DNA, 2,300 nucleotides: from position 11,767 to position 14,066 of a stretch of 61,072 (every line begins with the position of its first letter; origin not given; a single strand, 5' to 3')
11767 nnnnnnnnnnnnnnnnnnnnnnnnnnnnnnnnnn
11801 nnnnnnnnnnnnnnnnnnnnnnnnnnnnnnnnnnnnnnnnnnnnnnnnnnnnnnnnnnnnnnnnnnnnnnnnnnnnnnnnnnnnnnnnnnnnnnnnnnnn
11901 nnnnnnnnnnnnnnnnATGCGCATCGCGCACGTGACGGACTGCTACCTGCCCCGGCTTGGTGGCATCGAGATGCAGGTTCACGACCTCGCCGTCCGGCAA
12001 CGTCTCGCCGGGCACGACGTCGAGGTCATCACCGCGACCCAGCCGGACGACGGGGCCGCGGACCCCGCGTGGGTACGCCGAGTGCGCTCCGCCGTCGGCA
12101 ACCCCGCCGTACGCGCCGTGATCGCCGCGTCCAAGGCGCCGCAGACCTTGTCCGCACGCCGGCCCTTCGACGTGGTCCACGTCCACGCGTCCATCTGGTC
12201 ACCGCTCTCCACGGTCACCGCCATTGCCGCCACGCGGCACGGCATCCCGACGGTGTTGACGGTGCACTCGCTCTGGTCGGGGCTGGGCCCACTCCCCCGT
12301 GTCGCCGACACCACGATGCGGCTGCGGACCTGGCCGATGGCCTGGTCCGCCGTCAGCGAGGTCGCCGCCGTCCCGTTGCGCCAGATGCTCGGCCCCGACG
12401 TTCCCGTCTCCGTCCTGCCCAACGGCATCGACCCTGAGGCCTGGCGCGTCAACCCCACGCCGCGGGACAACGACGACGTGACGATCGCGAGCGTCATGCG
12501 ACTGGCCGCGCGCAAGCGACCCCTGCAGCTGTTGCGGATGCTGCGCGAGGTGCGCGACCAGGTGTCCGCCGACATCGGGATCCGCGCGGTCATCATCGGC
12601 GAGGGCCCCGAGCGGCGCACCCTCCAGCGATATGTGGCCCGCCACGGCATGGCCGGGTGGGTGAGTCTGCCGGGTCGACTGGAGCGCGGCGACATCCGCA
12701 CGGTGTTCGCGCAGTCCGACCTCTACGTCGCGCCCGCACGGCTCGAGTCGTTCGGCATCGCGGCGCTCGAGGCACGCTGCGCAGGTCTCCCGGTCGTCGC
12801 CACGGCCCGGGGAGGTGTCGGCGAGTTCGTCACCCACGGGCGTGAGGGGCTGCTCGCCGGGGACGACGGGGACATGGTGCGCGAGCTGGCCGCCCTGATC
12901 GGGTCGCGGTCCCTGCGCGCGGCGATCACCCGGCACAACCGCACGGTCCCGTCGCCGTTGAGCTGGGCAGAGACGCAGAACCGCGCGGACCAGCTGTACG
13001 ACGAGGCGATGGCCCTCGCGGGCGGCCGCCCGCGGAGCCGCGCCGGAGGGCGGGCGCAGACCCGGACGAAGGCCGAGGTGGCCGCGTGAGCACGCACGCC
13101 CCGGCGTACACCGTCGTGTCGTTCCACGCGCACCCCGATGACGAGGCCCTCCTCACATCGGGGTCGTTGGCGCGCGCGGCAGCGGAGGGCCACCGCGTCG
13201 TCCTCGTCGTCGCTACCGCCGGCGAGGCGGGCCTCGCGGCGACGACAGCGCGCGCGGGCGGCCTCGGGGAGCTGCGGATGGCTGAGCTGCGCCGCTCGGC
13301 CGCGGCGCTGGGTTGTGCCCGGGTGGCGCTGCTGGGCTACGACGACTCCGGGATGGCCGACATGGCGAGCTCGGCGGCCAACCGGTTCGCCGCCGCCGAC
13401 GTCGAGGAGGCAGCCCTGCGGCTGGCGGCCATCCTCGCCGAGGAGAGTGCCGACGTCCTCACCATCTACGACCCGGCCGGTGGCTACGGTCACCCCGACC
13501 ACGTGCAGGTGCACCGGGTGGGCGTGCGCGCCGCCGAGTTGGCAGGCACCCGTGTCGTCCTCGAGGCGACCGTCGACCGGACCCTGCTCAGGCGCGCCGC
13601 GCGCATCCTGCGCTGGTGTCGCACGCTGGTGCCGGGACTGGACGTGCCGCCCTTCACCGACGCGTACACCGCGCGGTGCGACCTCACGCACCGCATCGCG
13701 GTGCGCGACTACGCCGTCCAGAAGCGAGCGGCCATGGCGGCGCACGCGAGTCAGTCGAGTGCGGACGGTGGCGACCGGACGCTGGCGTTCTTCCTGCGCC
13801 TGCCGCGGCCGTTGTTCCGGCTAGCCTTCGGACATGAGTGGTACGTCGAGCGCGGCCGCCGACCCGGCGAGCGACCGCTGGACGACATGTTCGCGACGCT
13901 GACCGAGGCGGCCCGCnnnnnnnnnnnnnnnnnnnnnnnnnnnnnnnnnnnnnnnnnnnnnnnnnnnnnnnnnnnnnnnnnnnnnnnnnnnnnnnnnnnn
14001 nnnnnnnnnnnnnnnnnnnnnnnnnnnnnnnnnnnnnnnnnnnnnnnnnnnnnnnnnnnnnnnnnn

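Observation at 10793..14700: Coupled four-gene operon resembling the first steps of GPI-anchor/mycothiol chemistry on a lipid: flippase-like protein, GT4, PIG-L deacetylase, AUR1-like inositol-phosphotransferase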

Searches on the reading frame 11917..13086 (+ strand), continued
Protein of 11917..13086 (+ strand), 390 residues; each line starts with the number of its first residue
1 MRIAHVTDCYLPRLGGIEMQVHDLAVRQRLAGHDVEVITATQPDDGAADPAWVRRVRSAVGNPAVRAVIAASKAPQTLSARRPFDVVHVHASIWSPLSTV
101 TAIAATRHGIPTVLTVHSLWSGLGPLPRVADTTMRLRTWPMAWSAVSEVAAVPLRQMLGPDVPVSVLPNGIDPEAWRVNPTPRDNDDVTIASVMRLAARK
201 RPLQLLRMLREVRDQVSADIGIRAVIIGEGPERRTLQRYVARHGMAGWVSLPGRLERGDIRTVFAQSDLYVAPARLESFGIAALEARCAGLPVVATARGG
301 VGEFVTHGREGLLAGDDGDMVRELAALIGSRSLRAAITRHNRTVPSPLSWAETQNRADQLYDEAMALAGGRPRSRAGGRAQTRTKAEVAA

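Call 39: find_encoding_contigs(protein=P0193, flank=8000, max_places=1)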
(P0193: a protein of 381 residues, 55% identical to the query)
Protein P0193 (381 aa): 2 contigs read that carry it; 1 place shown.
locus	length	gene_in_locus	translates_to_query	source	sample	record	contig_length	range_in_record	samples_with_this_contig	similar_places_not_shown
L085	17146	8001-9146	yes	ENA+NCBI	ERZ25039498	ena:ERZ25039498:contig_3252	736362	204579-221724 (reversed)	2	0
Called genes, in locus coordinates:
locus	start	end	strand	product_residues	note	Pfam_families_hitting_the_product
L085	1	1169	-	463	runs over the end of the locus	PF00672:HAMP, PF26769:HAMP_PhoQ (weak), PF00512:HisKA, PF02518:HATPase_c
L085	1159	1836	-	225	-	PF00072:Response_reg, PF00486:Trans_reg_C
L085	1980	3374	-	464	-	PF00672:HAMP, PF00512:HisKA, PF02518:HATPase_c, PF13589:HATPase_c_3 (weak)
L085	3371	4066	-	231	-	PF00072:Response_reg, PF00486:Trans_reg_C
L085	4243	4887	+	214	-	PF14378:PAP2_3 (faint), PF01569:PAP2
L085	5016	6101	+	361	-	PF06925:MGDG_synth, PF13692:Glyco_trans_1_4 (weak)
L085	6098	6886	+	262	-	PF01522:Polysacc_deac_1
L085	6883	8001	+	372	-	PF03706:LPG_synthase_TM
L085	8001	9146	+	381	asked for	PF13439:Glyco_transf_4, PF13579:Glyco_trans_4_4, PF08288:PIGA (weak), PF20706:GT4-conflict, PF00534:Glycos_transf_1, PF13692:Glyco_trans_1_4, PF13524:Glyco_trans_1_2 (weak)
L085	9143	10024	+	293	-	PF02585:PIG-L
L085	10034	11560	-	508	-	-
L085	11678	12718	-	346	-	PF00491:Arginase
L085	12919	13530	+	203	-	-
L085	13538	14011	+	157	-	PF00520:Ion_trans (weak), PF07885:Ion_trans_2 (weak)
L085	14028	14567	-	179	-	PF09990:DUF2231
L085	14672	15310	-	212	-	PF00440:TetR_N, PF13977:TetR_C_6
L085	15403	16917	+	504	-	PF02133:Transp_cyt_pur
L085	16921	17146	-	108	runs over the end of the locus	-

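Call 43: find_related_loci(query=A2, collection=metagenome_contigs, flank=8000)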
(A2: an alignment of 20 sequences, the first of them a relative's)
Query A2 (390 aa) in metagenome_contigs; peptide patterns used: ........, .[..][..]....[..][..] (x = any residue, [..] = any of these).
600 stretches matched a pattern (row limit reached: there are more); 485 encode a relative of the query (tblastn E <= 1e-3); the best 80 are kept; 80 distinct loci.
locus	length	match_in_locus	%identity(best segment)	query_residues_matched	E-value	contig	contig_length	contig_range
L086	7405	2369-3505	66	1-374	7e-152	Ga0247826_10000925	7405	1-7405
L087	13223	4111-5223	61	1-367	9e-139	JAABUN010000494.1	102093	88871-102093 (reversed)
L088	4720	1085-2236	57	1-368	2e-132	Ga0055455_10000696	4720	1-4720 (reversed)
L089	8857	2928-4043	55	2-377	3e-119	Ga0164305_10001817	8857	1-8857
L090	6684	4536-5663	54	1-376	2e-117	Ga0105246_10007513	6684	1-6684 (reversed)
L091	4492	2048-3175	52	1-376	8e-116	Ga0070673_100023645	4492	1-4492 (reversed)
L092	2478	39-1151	56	1-366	1e-114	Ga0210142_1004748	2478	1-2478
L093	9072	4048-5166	52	1-369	4e-107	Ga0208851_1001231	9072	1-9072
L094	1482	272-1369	51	1-367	4e-115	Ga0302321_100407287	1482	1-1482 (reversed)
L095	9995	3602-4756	49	1-373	2e-106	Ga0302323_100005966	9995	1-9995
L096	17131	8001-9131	51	1-372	2e-106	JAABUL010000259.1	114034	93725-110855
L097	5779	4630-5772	49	1-364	3e-103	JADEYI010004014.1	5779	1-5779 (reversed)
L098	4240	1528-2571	52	1-361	6e-104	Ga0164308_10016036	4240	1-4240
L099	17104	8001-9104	49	1-364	3e-103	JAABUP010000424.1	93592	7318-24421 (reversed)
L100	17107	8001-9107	49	1-370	2e-102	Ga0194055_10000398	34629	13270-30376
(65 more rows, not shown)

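Call 86: predict_structure(alignment_id=A2)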
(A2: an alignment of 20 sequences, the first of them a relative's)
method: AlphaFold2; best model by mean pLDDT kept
length: 390 residues; sequences in the alignment: 20
mean_pLDDT: 86.9   pTM: 0.85
mean pLDDT of the five models: 86.9, 86.3, 86.0, 85.5, 84.7
residues with pLDDT >= 90: 230; 70-90: 116; 50-70: 27; < 50: 17
segments of 3 or more residues with pLDDT < 50: 374-390
pLDDT, mean of each block of 10 residues (from residue 1): 91 72 93 94 78 86 80 78 90 83 90 86 66 84 91 87 92 92 91 90 97 97 95 97 98 92 97 76 94 91 94 96 98 97 93 95 90 46 34
secondary structure, 60 per line:
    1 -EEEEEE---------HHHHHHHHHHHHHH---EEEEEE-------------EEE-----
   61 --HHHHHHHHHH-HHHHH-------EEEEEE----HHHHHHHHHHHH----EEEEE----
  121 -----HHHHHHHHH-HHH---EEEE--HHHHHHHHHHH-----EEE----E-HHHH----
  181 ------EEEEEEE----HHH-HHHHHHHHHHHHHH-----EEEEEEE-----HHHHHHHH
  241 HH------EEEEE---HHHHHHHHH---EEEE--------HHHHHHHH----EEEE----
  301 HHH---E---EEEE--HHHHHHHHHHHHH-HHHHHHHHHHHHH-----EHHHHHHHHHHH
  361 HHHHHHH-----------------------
elements in order: E2-7 H17-30 E34-39 E53-55 H63-72 H74-78 E86-91 H96-107 E112-116 H126-134 E142-145 H148-158 E164-166 H173-176 E187-193 H202-215 E221-227 H233-242 E249-253 H257-265 E269-272 H281-288 E293-296 E311-314 H317-329 H331-343 H350-367

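Call 88: search_protein_families(library=pfam, proteins=[L081:11836-13350:+, L085:10034-11560:-], max_evalue=0.1)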
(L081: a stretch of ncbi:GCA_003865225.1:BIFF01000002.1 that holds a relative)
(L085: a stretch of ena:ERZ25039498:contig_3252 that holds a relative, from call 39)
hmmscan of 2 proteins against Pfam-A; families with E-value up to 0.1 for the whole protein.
L081:11836-13350:+ (504 aa): 1 family
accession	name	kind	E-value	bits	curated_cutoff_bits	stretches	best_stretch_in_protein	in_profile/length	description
PF02366.24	PMT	-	0.0069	16.4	22.7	1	153-232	139-220/245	Dolichyl-phosphate-mannose-protein mannosyltransferase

L085:10034-11560:- (508 aa): 0 families

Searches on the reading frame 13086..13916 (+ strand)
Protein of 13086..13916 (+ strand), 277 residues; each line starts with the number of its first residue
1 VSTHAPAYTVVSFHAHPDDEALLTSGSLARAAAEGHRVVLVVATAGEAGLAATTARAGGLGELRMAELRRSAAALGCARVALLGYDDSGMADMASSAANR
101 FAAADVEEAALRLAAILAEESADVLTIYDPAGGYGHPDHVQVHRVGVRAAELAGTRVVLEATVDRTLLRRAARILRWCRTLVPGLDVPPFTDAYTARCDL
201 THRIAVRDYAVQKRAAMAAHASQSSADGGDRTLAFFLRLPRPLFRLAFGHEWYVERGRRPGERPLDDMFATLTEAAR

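Call 8: search_protein_families(library=pfam, proteins=[window:13086-13916:+], max_evalue=0.01)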
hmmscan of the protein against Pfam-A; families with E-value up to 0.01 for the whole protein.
window:13086-13916:+ (277 aa): 1 family
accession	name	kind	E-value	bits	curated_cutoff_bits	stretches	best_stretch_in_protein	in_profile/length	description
PF02585.22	PIG-L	-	1.3e-28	100.5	28.2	1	13-149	3-128/129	GlcNAc-PI de-N-acetylase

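Call 9: search_protein_families(library=ncbifam, proteins=[window:13086-13916:+], max_evalue=0.01)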
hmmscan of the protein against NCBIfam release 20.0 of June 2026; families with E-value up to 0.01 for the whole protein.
window:13086-13916:+ (277 aa): 4 families
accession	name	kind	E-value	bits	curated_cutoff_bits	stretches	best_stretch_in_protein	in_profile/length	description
TIGR03445.1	mycothiol_MshB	equivalog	2.7e-40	139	224.35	1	13-245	3-257/284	N-acetyl-1-D-myo-inositol-2-amino-2-deoxy-alpha-D-glucopyranoside deacetylase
TIGR03446.1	mycothiol_Mca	equivalog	3.2e-28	99.1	277.15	1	10-155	3-155/283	mycothiol conjugate amidase Mca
TIGR04000.1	thiol_BshB2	equivalog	4e-11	43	195.25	1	11-151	4-135/217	bacillithiol biosynthesis deacetylase BshB2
TIGR04001.1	thiol_BshB1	equivalog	4.5e-08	33.1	182.5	1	10-160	4-132/226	bacillithiol biosynthesis deacetylase BshB1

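Call 27: search_solved_structures(query=window:13086-13916:+, max_evalue=0.001, show_alignments=2)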
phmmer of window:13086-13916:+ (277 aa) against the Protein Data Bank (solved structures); distinct sequences matched with E-value up to 0.001: 6.
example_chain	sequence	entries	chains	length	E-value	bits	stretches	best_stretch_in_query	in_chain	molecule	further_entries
4ewl_A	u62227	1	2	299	9.4e-20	74.6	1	11-155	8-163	1D-myo-inositol 2-acetamido-2-deoxy-alpha-D-glucopyranoside deacetylase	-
1q74_A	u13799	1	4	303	9.5e-20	74.6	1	11-155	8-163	1D-myo-inositol 2-acetamido-2-deoxy-alpha-D-glucopyranoside Deacetylase (MshB)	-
1q7t_A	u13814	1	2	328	1.1e-19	74.4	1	11-155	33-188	hypothetical protein Rv1170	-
1uan_A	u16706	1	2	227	3.2e-06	30.3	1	15-157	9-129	hypothetical protein TT1542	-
5bmo_A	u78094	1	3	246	5.7e-06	29.5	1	10-99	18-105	Putative uncharacterized protein LnmX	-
3wl4_A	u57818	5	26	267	0.00054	23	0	7-90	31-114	Uncharacterized protein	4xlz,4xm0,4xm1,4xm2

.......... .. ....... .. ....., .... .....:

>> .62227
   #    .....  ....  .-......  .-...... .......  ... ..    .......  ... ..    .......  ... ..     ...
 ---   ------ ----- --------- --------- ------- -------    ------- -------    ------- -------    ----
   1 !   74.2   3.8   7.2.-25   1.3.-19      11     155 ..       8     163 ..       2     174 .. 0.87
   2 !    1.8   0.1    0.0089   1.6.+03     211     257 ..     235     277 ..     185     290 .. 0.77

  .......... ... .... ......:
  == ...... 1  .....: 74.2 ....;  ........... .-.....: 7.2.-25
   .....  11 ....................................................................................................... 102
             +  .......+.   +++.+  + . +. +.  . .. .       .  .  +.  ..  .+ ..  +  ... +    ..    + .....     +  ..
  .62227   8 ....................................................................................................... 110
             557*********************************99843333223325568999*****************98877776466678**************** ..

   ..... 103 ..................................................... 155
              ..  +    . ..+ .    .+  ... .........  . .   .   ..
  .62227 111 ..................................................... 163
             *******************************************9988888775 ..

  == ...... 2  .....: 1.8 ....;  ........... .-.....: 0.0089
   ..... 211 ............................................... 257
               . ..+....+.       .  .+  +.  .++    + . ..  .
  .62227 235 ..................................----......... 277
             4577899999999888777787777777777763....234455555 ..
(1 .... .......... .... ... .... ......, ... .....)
